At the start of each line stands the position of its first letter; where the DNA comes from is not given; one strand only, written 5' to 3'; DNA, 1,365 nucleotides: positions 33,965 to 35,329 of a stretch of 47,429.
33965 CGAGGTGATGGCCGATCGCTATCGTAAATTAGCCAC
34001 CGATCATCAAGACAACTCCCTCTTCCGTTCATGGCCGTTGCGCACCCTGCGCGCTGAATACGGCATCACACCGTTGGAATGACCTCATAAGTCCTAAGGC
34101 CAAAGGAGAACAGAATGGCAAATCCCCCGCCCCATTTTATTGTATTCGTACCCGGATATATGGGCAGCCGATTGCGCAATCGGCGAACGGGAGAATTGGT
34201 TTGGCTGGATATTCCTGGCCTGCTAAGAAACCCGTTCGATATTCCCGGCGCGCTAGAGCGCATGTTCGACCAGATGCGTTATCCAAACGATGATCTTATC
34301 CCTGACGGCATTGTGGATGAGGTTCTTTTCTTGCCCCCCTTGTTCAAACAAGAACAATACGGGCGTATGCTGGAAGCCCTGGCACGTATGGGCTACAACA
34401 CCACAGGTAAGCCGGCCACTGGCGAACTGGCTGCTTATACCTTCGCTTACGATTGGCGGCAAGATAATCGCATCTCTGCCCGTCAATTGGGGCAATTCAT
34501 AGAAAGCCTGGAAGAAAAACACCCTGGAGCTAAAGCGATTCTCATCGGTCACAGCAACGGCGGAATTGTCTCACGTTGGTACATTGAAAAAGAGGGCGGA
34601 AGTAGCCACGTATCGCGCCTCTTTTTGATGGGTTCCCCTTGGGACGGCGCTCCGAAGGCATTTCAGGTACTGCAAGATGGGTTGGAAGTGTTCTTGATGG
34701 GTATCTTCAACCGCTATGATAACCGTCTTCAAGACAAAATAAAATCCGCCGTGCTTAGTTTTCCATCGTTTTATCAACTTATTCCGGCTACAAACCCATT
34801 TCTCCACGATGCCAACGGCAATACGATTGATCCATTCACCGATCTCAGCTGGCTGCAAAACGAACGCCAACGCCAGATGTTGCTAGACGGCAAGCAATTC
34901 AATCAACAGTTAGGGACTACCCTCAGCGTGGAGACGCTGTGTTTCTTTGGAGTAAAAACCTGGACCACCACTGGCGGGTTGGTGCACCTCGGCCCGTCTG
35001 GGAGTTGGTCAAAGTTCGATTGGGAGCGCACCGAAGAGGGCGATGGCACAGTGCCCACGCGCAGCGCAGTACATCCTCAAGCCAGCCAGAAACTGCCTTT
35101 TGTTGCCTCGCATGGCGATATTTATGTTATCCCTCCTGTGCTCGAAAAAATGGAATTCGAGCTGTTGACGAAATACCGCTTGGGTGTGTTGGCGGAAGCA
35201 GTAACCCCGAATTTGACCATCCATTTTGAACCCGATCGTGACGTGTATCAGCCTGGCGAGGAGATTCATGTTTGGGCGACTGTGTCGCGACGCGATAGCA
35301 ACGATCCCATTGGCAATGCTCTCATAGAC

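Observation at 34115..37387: One 1090-aa polypeptide fuses an LCAT/PGAP1-like lipase to a CHAT (caspase-fold) protease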

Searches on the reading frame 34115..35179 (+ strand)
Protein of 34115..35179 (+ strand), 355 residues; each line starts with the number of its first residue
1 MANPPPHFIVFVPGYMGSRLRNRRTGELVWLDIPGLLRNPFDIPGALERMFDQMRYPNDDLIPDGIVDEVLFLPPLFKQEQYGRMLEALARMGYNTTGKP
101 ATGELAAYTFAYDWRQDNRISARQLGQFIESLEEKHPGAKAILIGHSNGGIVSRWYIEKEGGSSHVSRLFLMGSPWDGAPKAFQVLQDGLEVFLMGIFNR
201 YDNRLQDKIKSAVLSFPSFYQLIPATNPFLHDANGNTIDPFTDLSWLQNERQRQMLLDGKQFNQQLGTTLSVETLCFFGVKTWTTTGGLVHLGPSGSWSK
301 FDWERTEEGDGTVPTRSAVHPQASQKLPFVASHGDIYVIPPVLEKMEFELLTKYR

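Call 75: search_solved_structures(query=window:34115-35179:+, max_evalue=1, show_alignments=2)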
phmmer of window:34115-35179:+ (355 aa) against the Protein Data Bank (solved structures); distinct sequences matched with E-value up to 1: 31.
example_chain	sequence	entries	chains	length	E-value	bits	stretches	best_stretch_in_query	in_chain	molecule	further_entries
4x90_A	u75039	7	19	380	0.00024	23.6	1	82-189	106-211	Group XV phospholipase A2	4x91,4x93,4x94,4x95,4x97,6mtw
4x92_A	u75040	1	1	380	0.00063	22.2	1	82-189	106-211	Group XV phospholipase A2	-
6z1p_BK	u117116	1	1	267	0.0011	21.4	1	120-180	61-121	mS79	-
5h6b_A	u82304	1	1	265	0.0044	19.5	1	121-170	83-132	Putative secreted lipase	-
5h6g_A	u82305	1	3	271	0.0045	19.4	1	121-170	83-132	Putative secreted lipase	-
4r1d_A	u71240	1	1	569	0.018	17.4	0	6-36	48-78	Uncharacterized protein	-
7x2p_A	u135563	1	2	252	0.068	15.6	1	117-186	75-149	Putative lipase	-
4x96_D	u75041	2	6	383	0.13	14.6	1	110-192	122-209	Phosphatidylcholine-sterol acyltransferase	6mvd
7r1k_A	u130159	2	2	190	0.33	13.3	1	107-174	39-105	Lipase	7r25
6qt9_g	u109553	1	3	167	0.44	12.9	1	227-268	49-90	ORF 24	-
3pe6_A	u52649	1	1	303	0.45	12.9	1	117-155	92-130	Monoglyceride lipase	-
5zun_A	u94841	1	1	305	0.45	12.9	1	117-155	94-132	Monoglyceride lipase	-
6qt9_a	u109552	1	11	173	0.47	12.8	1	228-268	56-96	ORF 24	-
6qt9_h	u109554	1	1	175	0.48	12.8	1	228-268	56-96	ORF 24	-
7l4t_A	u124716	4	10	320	0.48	12.8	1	117-155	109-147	Monoglyceride lipase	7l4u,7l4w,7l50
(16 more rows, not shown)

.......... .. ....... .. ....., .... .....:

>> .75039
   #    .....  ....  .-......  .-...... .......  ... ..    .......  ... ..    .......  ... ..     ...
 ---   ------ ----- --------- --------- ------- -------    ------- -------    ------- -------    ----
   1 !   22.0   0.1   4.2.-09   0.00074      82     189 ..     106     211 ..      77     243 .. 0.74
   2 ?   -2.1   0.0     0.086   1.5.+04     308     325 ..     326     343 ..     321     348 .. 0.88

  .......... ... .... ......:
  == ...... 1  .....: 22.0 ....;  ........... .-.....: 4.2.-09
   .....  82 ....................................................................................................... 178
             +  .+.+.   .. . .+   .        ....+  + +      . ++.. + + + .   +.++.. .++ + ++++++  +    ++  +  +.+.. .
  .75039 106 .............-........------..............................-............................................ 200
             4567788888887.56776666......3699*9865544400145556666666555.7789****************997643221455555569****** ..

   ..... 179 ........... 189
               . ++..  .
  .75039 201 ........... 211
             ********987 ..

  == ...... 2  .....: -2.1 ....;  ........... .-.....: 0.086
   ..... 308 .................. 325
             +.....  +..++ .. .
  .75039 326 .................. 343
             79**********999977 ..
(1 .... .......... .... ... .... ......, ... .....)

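Call 79: find_homologous_proteins(query=A3, max_evalue=0.00001)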
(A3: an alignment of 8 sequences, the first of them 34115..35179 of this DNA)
Query A3 (8 sequences) (355 aa, profile of the alignment): 1790 proteins with E <= 0.00001 among 8000 candidates; the best 120 are listed.
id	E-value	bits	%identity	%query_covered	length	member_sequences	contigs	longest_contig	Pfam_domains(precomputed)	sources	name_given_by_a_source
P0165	2.0e-157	542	65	99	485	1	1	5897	PF02450.22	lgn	-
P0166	2.4e-154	532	63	98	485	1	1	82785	PF02450.22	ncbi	ncbi:MAG: hypothetical protein AB1894_18555 [Chloroflexota bacterium]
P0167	1.1e-151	523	61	99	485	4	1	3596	PF02450.22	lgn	-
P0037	1.3e-151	523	61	100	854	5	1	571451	PF02450.22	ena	-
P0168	8.5e-151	520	60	99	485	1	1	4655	PF02450.22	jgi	jgi:pimeloyl-ACP methyl ester carboxylesterase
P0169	3.3e-150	518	57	99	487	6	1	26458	PF02450.22,PF00561.27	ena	-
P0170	4.7e-149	514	57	99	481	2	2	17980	PF02450.22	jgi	jgi:pimeloyl-ACP methyl ester carboxylesterase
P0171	2.0e-148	512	56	99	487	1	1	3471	PF02450.22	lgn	-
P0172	4.7e-148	511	59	100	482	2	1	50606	PF02450.22,PF00561.27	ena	-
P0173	1.1e-147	510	58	99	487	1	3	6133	PF02450.22,PF00561.27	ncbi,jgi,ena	-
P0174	3.2e-147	508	57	99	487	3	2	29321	PF02450.22,PF00561.27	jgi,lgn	-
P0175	5.8e-147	508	60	99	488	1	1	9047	PF02450.22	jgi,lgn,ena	-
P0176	2.2e-146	506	61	99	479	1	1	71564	PF02450.22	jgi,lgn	jgi:hypothetical protein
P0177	4.4e-146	505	61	99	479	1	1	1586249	PF02450.22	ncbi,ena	-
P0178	8.2e-146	504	58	99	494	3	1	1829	PF02450.22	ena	-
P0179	2.5e-145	502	55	99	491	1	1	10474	PF02450.22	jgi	jgi:hypothetical protein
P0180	2.6e-145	502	57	99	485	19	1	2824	PF02450.22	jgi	jgi:pimeloyl-ACP methyl ester carboxylesterase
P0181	4.3e-145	501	58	99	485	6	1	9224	PF02450.22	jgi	jgi:pimeloyl-ACP methyl ester carboxylesterase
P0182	1.5e-144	500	49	99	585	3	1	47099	PF02450.22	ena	-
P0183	2.6e-144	499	59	99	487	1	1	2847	PF02450.22,PF07819.20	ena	-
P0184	3.5e-144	498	54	99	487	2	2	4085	PF02450.22,PF00561.27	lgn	-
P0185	4.1e-144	498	56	99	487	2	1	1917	PF02450.22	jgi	jgi:pimeloyl-ACP methyl ester carboxylesterase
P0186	5.1e-144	498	58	99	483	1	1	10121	PF02450.22,PF00561.27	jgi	jgi:pimeloyl-ACP methyl ester carboxylesterase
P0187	6.3e-144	498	54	100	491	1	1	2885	PF02450.22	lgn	-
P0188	8.4e-144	497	58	99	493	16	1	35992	PF02450.22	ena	-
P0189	1.0e-143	497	54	100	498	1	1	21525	PF02450.22,PF00561.27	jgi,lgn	-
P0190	4.9e-143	495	56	99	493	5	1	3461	PF02450.22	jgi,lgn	jgi:hypothetical protein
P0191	6.9e-143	494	59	99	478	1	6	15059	PF02450.22,PF00561.27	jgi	jgi:pimeloyl-ACP methyl ester carboxylesterase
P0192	1.0e-142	494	52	99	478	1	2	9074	PF02450.22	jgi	jgi:pimeloyl-ACP methyl ester carboxylesterase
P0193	1.4e-142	493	57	99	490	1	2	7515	PF02450.22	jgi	jgi:hypothetical protein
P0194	2.0e-142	493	56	100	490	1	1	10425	PF02450.22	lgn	-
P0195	2.3e-142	492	57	100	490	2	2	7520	PF02450.22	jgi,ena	-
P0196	2.4e-142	492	56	99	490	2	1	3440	PF02450.22,PF00561.27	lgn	-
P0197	3.0e-142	492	55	100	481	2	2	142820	PF02450.22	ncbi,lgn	-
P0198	4.5e-142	491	56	99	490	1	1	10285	PF02450.22,PF00561.27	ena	-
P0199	6.1e-142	491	56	99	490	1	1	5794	PF02450.22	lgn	-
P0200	6.1e-142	491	56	100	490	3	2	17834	PF02450.22,PF00561.27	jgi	jgi:hypothetical protein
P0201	8.2e-142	491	53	99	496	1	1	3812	PF02450.22,PF00561.27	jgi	jgi:pimeloyl-ACP methyl ester carboxylesterase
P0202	1.1e-141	490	55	99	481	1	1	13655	PF02450.22,PF00561.27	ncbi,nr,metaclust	ncbi:MAG: hypothetical protein A2Z04_01315 [Chloroflexi bacterium RBG_16_57_9]|nr:MAG: hypothetical 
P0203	1.2e-141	490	57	100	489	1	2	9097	PF02450.22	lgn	-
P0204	1.3e-141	490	55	99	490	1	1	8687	PF02450.22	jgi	jgi:pimeloyl-ACP methyl ester carboxylesterase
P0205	1.4e-141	490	60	99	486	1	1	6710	PF02450.22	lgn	-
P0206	1.4e-141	490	57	99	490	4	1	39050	PF02450.22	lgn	-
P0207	1.8e-141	489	55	98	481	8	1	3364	PF02450.22,PF00561.27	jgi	jgi:Lecithin:cholesterol acyltransferase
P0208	2.3e-141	489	54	99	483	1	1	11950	PF02450.22,PF00561.27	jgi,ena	-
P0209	7.6e-141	487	54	99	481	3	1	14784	PF02450.22,PF00561.27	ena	-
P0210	1.7e-140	486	55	99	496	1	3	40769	PF02450.22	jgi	jgi:pimeloyl-ACP methyl ester carboxylesterase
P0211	1.8e-140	486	56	100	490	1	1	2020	PF02450.22,PF00561.27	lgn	-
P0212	2.7e-140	486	56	99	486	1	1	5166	PF02450.22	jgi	-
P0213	2.8e-140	486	53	99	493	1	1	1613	PF02450.22,PF00561.27,PF07819.20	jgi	jgi:pimeloyl-ACP methyl ester carboxylesterase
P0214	3.3e-140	485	56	100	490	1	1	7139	PF02450.22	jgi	jgi:hypothetical protein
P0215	5.2e-140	485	54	99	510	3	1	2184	PF02450.22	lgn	-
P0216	7.0e-140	484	55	100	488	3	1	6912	PF02450.22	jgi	-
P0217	7.7e-140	484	53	99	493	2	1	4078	PF02450.22,PF00561.27,PF07819.20,PF12146.16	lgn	-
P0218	8.1e-140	484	55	100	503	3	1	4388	PF02450.22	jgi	jgi:hypothetical protein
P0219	8.1e-140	484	55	99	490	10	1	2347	PF02450.22,PF00561.27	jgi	jgi:hypothetical protein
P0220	1.0e-139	484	57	99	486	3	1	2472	PF02450.22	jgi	jgi:pimeloyl-ACP methyl ester carboxylesterase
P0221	1.2e-139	483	55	99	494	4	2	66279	PF02450.22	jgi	jgi:pimeloyl-ACP methyl ester carboxylesterase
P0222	1.3e-139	483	54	99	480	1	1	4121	PF02450.22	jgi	jgi:pimeloyl-ACP methyl ester carboxylesterase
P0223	1.3e-139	483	56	99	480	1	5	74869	PF02450.22,PF00561.27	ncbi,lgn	-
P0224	1.6e-139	483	54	99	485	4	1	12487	PF02450.22,PF00561.27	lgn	-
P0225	1.8e-139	483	54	99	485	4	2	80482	PF02450.22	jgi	-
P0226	2.1e-139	483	54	98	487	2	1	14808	PF02450.22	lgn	-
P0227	2.1e-139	483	53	99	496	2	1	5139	PF02450.22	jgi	jgi:pimeloyl-ACP methyl ester carboxylesterase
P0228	2.7e-139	482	53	99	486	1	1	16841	PF02450.22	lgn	-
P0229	5.6e-139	481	57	99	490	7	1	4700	PF02450.22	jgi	jgi:pimeloyl-ACP methyl ester carboxylesterase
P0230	6.4e-139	481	53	99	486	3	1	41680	PF02450.22,PF00561.27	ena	-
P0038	9.6e-139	481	55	99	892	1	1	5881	PF02450.22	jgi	jgi:Lecithin:cholesterol acyltransferase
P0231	1.7e-138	480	58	99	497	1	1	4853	PF02450.22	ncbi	-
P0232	2.1e-138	479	55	99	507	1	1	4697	PF02450.22,PF07819.20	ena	-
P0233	2.3e-138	479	54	99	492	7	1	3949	PF02450.22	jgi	jgi:pimeloyl-ACP methyl ester carboxylesterase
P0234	2.5e-138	479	54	99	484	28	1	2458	PF02450.22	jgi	jgi:pimeloyl-ACP methyl ester carboxylesterase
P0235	2.7e-138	479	55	98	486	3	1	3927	PF02450.22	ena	-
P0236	4.0e-138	478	53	99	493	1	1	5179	PF02450.22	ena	-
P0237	4.7e-138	478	57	99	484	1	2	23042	PF02450.22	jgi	jgi:pimeloyl-ACP methyl ester carboxylesterase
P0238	6.9e-138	478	53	99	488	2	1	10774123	PF02450.22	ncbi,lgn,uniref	ncbi:hypothetical protein V5E97_11405 [Singulisphaera sp. Ch08]|uniref:Lecithin:cholesterol acyltran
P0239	1.0e-137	477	54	99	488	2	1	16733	PF02450.22,PF00561.27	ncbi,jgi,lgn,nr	ncbi:MAG TPA: hypothetical protein DEP84_36720 [Chloroflexi bacterium]|nr:hypothetical protein [Chlo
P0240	1.2e-137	477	53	99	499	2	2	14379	PF02450.22,PF00561.27,PF07819.20,PF12146.16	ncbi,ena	-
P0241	1.2e-137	477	56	99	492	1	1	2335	PF02450.22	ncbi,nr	ncbi:MAG TPA: hypothetical protein VN363_02720 [Anaerolineales bacterium]|nr:hypothetical protein [A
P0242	1.7e-137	476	54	99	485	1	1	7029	PF02450.22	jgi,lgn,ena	-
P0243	2.1e-137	476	56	99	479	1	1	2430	PF02450.22,PF00561.27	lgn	-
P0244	2.2e-137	476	52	99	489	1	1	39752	PF02450.22,PF00561.27,PF24096.3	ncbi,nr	ncbi:MAG: hypothetical protein HC837_03940 [Chloroflexaceae bacterium]|nr:hypothetical protein [Chlo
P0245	2.9e-137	476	54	98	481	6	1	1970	PF02450.22,PF00561.27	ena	-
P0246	3.6e-137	475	56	99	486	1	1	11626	PF02450.22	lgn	-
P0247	4.3e-137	475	54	99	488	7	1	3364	PF02450.22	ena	-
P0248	4.4e-137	475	53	99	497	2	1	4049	PF02450.22,PF00561.27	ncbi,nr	ncbi:MAG TPA: hypothetical protein VM536_23410 [Chloroflexia bacterium]|nr:hypothetical protein [Chl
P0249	5.4e-137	475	54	99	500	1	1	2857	PF02450.22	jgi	jgi:hypothetical protein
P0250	5.6e-137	475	53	99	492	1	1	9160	PF02450.22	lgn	-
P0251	5.7e-137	475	54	99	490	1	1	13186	PF02450.22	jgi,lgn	jgi:hypothetical protein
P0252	6.7e-137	474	54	99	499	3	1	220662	PF02450.22,PF00561.27,PF07819.20,PF12146.16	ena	-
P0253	1.4e-136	473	56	99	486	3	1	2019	PF02450.22,PF00561.27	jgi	-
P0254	1.5e-136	473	54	96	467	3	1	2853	PF02450.22,PF00561.27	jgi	jgi:pimeloyl-ACP methyl ester carboxylesterase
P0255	1.7e-136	473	55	99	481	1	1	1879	PF02450.22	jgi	-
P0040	1.7e-136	473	54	99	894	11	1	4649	PF02450.22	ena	-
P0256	2.5e-136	473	53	99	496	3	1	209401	PF02450.22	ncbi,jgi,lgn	-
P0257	2.9e-136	472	56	99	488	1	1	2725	PF02450.22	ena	-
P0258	3.0e-136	472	50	99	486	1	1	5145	PF02450.22,PF24096.3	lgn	-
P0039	3.2e-136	472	54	100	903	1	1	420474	PF02450.22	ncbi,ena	-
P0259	3.4e-136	472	51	99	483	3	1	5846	PF02450.22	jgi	jgi:pimeloyl-ACP methyl ester carboxylesterase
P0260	3.5e-136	472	53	99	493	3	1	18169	PF02450.22,PF00561.27,PF07819.20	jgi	-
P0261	3.8e-136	472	53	99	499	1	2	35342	PF02450.22,PF00561.27,PF07819.20,PF12146.16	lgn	-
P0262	5.7e-136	471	55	99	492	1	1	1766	PF02450.22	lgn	-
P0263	6.1e-136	471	55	98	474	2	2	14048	PF02450.22,PF00561.27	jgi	jgi:pimeloyl-ACP methyl ester carboxylesterase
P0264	7.6e-136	471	55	99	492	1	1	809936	PF02450.22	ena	-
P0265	8.5e-136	471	54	99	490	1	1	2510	PF02450.22,PF07819.20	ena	-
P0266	1.0e-135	471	54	98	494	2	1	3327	PF02450.22,PF07819.20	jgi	jgi:pimeloyl-ACP methyl ester carboxylesterase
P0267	1.1e-135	470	54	99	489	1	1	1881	PF02450.22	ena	-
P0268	1.1e-135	470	54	100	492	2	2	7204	PF02450.22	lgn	-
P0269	1.1e-135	470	53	99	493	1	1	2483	PF02450.22,PF00561.27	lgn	-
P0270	1.2e-135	470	56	99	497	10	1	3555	PF02450.22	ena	-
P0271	1.4e-135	470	52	99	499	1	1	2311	PF02450.22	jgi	jgi:pimeloyl-ACP methyl ester carboxylesterase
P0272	1.6e-135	470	55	99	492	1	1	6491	PF02450.22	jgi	-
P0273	2.4e-135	469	55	99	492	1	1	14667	PF02450.22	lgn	-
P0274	2.4e-135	469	50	99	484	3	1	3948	PF02450.22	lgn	-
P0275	5.1e-135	468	52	99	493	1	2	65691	PF02450.22,PF00561.27,PF07819.20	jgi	jgi:pimeloyl-ACP methyl ester carboxylesterase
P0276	1.7e-134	467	56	99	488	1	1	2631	PF02450.22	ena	-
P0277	2.4e-134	466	55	99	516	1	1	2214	PF02450.22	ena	-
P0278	3.1e-134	466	55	99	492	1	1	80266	PF02450.22,PF00561.27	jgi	-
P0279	5.8e-134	465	53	100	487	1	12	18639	PF02450.22,PF00561.27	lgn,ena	-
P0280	9.0e-134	464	55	99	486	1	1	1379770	PF02450.22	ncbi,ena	-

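Call 80: find_encoding_contigs(protein=P0238, flank=8000, max_places=1)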
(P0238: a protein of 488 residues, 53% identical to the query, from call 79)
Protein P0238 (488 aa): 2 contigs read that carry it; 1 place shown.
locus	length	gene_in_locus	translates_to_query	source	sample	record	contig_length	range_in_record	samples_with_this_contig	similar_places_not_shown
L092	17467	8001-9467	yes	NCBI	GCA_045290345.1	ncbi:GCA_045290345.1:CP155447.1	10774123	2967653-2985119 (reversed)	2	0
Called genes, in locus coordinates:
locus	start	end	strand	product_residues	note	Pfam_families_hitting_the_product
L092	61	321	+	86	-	-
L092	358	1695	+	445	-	PF13191:AAA_16, PF24883:NPHP3_N, PF05729:NACHT (faint)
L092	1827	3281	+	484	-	PF13191:AAA_16, PF13401:AAA_22 (faint), PF24883:NPHP3_N (faint), PF05729:NACHT (faint)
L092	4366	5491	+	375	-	PF01527:HTH_Tnp_1, PF13518:HTH_28 (weak), PF13384:HTH_23 (faint), PF13276:HTH_21, PF00665:rve, PF13683:rve_3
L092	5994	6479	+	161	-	-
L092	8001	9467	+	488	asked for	PF02450:LCAT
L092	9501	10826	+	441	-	PF12770:CHAT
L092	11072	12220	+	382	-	-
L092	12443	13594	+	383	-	-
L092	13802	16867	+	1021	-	PF24883:NPHP3_N (faint)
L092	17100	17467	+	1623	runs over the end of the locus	-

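Call 81: find_encoding_contigs(protein=P0166, flank=8000, max_places=1)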
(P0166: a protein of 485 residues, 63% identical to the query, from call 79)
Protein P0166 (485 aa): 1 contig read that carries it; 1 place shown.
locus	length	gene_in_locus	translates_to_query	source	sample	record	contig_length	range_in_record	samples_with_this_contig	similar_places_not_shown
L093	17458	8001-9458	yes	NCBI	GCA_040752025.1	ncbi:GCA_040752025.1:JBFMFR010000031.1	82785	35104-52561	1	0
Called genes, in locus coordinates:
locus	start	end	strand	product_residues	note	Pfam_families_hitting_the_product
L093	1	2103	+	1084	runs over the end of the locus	PF16927:HisKA_7TM, PF08448:PAS_4, PF00989:PAS, PF13188:PAS_8, PF00989:PAS, PF08448:PAS_4, PF13426:PAS_9, PF00990:GGDEF, +5 more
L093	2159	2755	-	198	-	-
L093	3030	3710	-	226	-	PF00072:Response_reg, PF00486:Trans_reg_C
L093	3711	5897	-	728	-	PF00672:HAMP (weak), PF00989:PAS (weak), PF00512:HisKA, PF02518:HATPase_c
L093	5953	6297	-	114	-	-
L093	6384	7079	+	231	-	-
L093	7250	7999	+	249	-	-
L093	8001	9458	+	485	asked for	PF02450:LCAT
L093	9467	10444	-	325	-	PF01208:URO-D (weak)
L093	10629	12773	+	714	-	PF12895:ANAPC3 (faint), PF07719:TPR_2 (faint), PF13414:TPR_11 (weak), PF14559:TPR_19 (weak), PF13414:TPR_11 (weak), PF00515:TPR_1 (weak), PF13371:TPR_9 (weak), PF13432:TPR_16 (weak), +7 more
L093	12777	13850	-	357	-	PF08448:PAS_4 (faint), PF00211:Guanylate_cyc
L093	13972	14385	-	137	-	-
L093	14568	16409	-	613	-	PF05192:MutS_III, PF00488:MutS_V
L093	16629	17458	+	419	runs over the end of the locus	PF25323:6TM_PilS (faint), PF01966:HD, PF13487:HD_5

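Call 83: search_protein_families(library=pfam, proteins=[L092:11072-12217:+, L092:12443-13591:+, L092:9501-10823:+, L093:7250-7996:+, L093:6384-7076:+], max_evalue=0.05)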
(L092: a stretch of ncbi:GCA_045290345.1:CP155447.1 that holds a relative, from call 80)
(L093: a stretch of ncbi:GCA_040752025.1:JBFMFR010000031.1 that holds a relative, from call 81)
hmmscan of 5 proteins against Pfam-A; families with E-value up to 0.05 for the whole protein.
L092:11072-12217:+ (382 aa): 0 families

L092:12443-13591:+ (383 aa): 0 families

L092:9501-10823:+ (441 aa): 1 family
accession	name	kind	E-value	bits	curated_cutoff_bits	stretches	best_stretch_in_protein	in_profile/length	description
PF12770.12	CHAT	-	1.3e-28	100.7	24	1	85-355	5-272/289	CHAT domain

L093:7250-7996:+ (249 aa): 0 families

L093:6384-7076:+ (231 aa): 0 families

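Call 85: find_related_loci(query=A3, collection=metagenome_contigs, flank=8000)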
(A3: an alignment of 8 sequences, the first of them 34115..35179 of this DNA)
Query A3 (355 aa) in metagenome_contigs; peptide patterns used: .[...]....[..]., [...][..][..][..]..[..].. (x = any residue, [..] = any of these).
600 stretches matched a pattern (row limit reached: there are more); 85 encode a relative of the query (tblastn E <= 1e-3); the best 80 are kept; 80 distinct loci.
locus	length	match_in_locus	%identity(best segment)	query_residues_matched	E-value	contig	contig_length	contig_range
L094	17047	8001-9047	46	5-354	4e-100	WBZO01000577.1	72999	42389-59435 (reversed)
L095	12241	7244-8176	35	9-350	5e-49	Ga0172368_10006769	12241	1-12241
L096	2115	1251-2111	37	4-321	1e-46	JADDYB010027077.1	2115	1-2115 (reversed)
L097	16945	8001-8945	32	9-353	1e-45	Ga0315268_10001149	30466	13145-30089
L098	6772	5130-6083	33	2-350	1e-42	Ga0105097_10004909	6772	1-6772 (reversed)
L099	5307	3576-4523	33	9-355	1e-42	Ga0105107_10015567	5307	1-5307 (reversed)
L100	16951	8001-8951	33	9-355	8e-43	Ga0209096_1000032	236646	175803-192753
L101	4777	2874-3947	28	9-321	5e-26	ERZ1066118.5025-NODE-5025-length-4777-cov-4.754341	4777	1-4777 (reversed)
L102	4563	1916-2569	32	4-224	7e-24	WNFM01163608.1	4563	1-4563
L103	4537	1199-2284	29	8-350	5e-23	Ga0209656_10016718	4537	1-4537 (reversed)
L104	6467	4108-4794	32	9-224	2e-22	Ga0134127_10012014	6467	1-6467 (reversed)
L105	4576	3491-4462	26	1-319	4e-22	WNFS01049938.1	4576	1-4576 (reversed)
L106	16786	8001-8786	32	9-248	8e-22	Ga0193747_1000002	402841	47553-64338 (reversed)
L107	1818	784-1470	30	9-224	3e-21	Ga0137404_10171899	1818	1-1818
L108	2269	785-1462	31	9-224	4e-21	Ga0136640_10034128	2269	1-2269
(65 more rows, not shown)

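Call 101: search_protein_families(library=padloc, proteins=[L092:8001-9464:+, L092:9501-10823:+], max_evalue=0.001)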
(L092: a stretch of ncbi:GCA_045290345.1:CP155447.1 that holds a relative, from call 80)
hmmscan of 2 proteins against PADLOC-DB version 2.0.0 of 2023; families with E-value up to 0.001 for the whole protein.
L092:8001-9464:+ (488 aa): 0 families

L092:9501-10823:+ (441 aa): 1 family
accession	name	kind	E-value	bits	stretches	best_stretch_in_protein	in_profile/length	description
PDLC02016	SAVED_CHAT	-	0.00015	18.8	1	195-348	125-252/498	-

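Call 102: search_protein_families(library=ncbifam, proteins=[L092:8001-9464:+, L092:9501-10823:+], max_evalue=0.001)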
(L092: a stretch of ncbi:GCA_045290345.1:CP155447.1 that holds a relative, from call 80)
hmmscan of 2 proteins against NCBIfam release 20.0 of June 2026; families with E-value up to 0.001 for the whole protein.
L092:8001-9464:+ (488 aa): 0 families

L092:9501-10823:+ (441 aa): 1 family
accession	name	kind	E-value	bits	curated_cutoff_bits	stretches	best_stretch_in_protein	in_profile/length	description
NF045509.1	CellDiv_HetF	equivalog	1.2e-16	60.2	1200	1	67-376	69-385/836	cell division protein HetF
